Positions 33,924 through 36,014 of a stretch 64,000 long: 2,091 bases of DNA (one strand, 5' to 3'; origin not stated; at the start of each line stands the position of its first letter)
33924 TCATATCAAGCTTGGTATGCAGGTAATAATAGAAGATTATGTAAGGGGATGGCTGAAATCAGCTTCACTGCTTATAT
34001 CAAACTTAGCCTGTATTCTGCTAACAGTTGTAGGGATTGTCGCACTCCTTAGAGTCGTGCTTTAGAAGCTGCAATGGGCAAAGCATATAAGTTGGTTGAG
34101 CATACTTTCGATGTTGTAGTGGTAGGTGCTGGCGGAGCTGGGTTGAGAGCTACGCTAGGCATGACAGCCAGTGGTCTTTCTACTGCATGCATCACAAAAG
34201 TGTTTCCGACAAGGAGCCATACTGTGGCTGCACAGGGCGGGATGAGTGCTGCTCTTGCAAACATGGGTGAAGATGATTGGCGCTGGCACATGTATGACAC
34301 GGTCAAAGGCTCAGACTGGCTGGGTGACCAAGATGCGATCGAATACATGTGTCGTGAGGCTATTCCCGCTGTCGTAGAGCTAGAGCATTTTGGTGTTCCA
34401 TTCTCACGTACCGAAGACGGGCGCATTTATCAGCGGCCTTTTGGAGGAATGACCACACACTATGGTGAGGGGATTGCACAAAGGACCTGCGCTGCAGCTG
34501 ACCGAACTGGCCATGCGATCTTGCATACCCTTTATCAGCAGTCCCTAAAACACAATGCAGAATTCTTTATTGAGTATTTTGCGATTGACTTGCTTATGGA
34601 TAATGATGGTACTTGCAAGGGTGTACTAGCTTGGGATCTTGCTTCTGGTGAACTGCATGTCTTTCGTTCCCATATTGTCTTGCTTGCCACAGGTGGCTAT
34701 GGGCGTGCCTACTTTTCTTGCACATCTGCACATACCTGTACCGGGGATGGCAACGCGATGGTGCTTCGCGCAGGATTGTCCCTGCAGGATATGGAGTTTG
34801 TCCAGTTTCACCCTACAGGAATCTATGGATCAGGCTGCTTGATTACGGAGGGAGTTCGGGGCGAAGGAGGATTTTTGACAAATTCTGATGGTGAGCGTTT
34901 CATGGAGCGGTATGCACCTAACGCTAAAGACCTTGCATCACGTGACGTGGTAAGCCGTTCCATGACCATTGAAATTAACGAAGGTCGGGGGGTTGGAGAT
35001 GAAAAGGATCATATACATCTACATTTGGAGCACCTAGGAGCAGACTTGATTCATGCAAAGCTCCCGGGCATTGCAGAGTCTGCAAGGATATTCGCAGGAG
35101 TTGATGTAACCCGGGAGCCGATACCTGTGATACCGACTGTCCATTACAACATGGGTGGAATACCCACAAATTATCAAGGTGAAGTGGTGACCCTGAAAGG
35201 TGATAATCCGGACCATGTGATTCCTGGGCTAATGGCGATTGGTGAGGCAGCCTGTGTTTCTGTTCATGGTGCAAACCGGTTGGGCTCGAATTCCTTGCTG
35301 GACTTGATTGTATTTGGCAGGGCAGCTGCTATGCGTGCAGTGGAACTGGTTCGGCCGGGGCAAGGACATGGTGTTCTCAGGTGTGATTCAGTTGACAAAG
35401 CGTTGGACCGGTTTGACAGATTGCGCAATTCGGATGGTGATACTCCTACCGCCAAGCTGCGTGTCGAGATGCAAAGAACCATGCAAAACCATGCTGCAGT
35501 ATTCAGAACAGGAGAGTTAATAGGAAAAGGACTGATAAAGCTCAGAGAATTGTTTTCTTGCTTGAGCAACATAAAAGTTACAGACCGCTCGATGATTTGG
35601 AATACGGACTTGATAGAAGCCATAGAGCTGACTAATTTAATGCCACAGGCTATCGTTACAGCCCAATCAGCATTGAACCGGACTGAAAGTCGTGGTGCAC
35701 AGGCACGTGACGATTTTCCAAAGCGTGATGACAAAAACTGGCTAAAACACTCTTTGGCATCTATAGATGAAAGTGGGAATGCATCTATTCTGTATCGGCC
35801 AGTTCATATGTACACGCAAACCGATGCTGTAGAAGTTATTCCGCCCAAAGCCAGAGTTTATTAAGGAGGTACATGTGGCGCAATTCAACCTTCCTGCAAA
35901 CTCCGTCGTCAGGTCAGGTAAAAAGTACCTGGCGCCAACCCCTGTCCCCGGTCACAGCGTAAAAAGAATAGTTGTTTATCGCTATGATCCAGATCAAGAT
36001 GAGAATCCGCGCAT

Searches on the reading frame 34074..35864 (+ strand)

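Call 69: search_protein_families(library=pfam, proteins=[window:34074-35864:+], max_evalue=0.00001)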
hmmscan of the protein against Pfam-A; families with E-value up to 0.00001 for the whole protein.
window:34074-35864:+ (596 aa): 2 families
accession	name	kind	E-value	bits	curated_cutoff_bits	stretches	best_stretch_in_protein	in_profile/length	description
PF00890.30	FAD_binding_2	-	1.8e-123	413.2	20.4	1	13-408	1-414/414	FAD binding domain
PF02910.25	Succ_DH_flav_C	-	4.6e-43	146.7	20.8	1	464-596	2-130/130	Fumarate reductase flavoprotein C-term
